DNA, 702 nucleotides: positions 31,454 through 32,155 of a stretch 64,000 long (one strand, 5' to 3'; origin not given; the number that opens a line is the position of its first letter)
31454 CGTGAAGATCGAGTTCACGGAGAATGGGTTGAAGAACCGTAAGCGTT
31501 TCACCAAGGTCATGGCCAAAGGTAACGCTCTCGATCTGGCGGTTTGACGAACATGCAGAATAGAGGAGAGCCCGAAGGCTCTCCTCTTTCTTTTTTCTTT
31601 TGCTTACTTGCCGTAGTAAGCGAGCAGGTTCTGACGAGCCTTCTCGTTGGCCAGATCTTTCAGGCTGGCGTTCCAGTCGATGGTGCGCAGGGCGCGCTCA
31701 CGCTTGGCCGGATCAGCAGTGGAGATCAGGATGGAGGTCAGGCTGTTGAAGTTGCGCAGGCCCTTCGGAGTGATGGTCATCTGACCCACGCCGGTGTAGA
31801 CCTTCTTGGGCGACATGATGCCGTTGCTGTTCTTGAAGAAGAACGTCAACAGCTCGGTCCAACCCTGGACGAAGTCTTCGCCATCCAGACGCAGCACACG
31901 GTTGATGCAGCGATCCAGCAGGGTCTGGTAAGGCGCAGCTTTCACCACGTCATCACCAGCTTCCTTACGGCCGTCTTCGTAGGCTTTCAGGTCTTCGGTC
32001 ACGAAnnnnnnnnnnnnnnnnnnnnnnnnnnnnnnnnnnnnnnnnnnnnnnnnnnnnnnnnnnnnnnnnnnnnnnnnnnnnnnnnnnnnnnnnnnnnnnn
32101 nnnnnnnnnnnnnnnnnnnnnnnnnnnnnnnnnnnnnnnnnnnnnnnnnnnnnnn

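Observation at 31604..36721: Minus-strand operon: unknown 277-aa protein, a second beta-prime-C paralog, and a 968-aa protein of ~10 tandem novel repeats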

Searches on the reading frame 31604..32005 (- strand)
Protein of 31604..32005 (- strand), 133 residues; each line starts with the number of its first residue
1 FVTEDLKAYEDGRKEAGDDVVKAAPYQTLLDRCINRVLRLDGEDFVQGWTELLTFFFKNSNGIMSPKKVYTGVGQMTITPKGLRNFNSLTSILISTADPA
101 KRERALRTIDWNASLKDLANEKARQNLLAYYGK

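Call 34: search_dna_similar(query=window:31604-32005:-, collection=phages, mode=protein, max_evalue=1, max_rows=40)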
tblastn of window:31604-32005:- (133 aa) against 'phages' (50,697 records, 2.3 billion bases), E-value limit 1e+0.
Records with a match: 28; places in all: 28; records where one place covers at least 80% of the query: 7.
Best place of each record, by identity: <60% 28.
By first word of the organism name: Erwinia 18; Ralstonia 5; Xanthomonas 2; Salmonella 1; Serratia 1; Proteus 1.
By host as written in the record: Erwinia amylovora 16; Ralstonia solanacearum 3; Ralstonia pseudosolanacearum 2; Erwinia amylovora strain Ea29-7 2; Salmonella enterica subsp. enterica serovar Heidelberg 1; Klebsiella pneumoniae 1; Xanthomonas citri 306 1; Xanthomonas sp. 1; and 1 more.
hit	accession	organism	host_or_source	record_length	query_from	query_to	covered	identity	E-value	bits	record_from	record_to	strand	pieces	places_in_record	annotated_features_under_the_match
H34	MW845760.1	Erwinia phage pEa_SNUABM_37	Erwinia amylovora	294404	19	131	85%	28.7%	2e-7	54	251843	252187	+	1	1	hypothetical protein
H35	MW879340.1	Erwinia phage pEa_SNUABM_48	Erwinia amylovora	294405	19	131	85%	28.7%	2e-7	54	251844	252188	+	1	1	hypothetical protein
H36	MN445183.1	Salmonella phage vB_SalM_SA002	Salmonella enterica subsp. enterica ...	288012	18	131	86%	28.0%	7e-6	49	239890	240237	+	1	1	hypothetical protein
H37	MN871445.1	Serratia phage KpHz_2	Klebsiella pneumoniae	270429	19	133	86%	25.6%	4e-1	36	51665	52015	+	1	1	record has no annotation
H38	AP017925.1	Ralstonia phage RP31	Ralstonia solanacearum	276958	19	132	86%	25.4%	9e-5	46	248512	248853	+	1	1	hypothetical protein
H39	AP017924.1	Ralstonia phage RP12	Ralstonia solanacearum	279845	19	132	86%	25.4%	1e-4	46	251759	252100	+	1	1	hypothetical protein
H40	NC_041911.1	Ralstonia phage RP12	Ralstonia solanacearum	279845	19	132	86%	25.4%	1e-4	46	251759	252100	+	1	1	hypothetical protein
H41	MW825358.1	Xanthomonas phage vB_XciM_LucasX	Xanthomonas citri 306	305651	37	131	71%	30.5%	2e-5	48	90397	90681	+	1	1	permease of the drug/metabolite transporter (DMT) superfamily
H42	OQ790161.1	Xanthomonas phage RTH11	Xanthomonas sp.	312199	34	131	74%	27.6%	3e-5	47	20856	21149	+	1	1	hypothetical protein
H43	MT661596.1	Proteus phage 10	Proteus mirabilis 3b10_21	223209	27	131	79%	25.7%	5e-2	38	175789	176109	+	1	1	hypothetical protein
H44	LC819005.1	Ralstonia phage FLC1-1B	Ralstonia pseudosolanacearum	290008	27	132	80%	25.2%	7e-1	35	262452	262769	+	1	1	hypothetical protein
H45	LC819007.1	Ralstonia phage FLC4-3B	Ralstonia pseudosolanacearum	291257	27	132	80%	22.6%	8e-1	35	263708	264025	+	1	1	hypothetical protein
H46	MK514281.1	Erwinia phage Rebecca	Erwinia amylovora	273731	26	131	80%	22.0%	2e-2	40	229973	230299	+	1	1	hypothetical protein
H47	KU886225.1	Erwinia phage vB_EamM_Deimos-Minion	Erwinia amylovora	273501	26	131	80%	22.0%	2e-2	40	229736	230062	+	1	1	hypothetical protein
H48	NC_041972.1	Erwinia phage vB_EamM_Deimos-Minion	Erwinia amylovora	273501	26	131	80%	22.0%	2e-2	40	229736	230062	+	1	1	hypothetical protein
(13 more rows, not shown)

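Call 35: search_solved_structures(query=window:31604-32005:-, max_evalue=10, show_alignments=3)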
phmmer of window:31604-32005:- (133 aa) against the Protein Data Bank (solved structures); distinct sequences matched with E-value up to 10: 6.
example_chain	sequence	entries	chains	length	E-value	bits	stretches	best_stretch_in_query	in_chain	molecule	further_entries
36za_7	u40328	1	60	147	0.012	19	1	33-130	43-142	Inner-peripheral baseplate spoke gp220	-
11fg_A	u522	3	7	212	0.028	17.8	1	33-130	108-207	Capsid Decorator gp77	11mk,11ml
3un6_A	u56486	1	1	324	0.74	13.2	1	50-89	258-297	ABC transporter substrate-binding protein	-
2l4a_A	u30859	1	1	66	0.77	13.1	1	32-53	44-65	Leucine responsive regulatory protein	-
2gqq_A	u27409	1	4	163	0.93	12.9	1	32-58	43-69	Leucine-responsive regulatory protein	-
8zy7_A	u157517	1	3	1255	1.3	12.4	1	30-85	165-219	Spike glycoprotein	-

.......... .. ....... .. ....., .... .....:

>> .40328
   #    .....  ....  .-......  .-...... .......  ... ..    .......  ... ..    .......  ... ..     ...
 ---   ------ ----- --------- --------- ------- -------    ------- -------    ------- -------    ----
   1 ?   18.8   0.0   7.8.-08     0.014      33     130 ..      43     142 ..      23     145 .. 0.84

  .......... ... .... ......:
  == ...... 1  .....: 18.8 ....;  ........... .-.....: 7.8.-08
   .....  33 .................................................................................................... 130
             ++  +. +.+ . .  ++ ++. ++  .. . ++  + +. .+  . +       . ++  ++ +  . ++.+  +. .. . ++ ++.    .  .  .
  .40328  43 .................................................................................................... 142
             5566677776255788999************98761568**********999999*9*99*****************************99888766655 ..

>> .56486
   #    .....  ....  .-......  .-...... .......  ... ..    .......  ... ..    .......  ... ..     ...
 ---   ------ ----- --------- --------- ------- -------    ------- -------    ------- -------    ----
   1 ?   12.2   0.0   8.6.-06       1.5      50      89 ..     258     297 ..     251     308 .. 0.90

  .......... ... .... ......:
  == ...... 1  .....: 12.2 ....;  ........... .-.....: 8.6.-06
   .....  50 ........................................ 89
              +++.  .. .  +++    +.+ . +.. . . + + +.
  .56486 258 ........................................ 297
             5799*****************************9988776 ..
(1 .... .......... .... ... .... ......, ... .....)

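Call 44: search_solved_structures(query=A1, max_evalue=1, show_alignments=2)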
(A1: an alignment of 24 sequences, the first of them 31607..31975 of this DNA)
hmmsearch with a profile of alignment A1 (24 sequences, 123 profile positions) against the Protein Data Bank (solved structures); distinct sequences matched with E-value up to 1: 5.
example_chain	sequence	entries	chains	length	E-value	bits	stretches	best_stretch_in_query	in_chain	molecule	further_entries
36za_7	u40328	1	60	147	4.3e-08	36.6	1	12-120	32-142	Inner-peripheral baseplate spoke gp220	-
11fg_A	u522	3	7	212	1e-07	35.3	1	13-120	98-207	Capsid Decorator gp77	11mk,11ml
3jqh_A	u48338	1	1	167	0.0066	19.8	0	57-117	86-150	C-type lectin domain family 4 member M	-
2l4a_A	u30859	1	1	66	0.079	16.3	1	23-44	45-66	Leucine responsive regulatory protein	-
2gqq_A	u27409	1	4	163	0.097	16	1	23-45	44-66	Leucine-responsive regulatory protein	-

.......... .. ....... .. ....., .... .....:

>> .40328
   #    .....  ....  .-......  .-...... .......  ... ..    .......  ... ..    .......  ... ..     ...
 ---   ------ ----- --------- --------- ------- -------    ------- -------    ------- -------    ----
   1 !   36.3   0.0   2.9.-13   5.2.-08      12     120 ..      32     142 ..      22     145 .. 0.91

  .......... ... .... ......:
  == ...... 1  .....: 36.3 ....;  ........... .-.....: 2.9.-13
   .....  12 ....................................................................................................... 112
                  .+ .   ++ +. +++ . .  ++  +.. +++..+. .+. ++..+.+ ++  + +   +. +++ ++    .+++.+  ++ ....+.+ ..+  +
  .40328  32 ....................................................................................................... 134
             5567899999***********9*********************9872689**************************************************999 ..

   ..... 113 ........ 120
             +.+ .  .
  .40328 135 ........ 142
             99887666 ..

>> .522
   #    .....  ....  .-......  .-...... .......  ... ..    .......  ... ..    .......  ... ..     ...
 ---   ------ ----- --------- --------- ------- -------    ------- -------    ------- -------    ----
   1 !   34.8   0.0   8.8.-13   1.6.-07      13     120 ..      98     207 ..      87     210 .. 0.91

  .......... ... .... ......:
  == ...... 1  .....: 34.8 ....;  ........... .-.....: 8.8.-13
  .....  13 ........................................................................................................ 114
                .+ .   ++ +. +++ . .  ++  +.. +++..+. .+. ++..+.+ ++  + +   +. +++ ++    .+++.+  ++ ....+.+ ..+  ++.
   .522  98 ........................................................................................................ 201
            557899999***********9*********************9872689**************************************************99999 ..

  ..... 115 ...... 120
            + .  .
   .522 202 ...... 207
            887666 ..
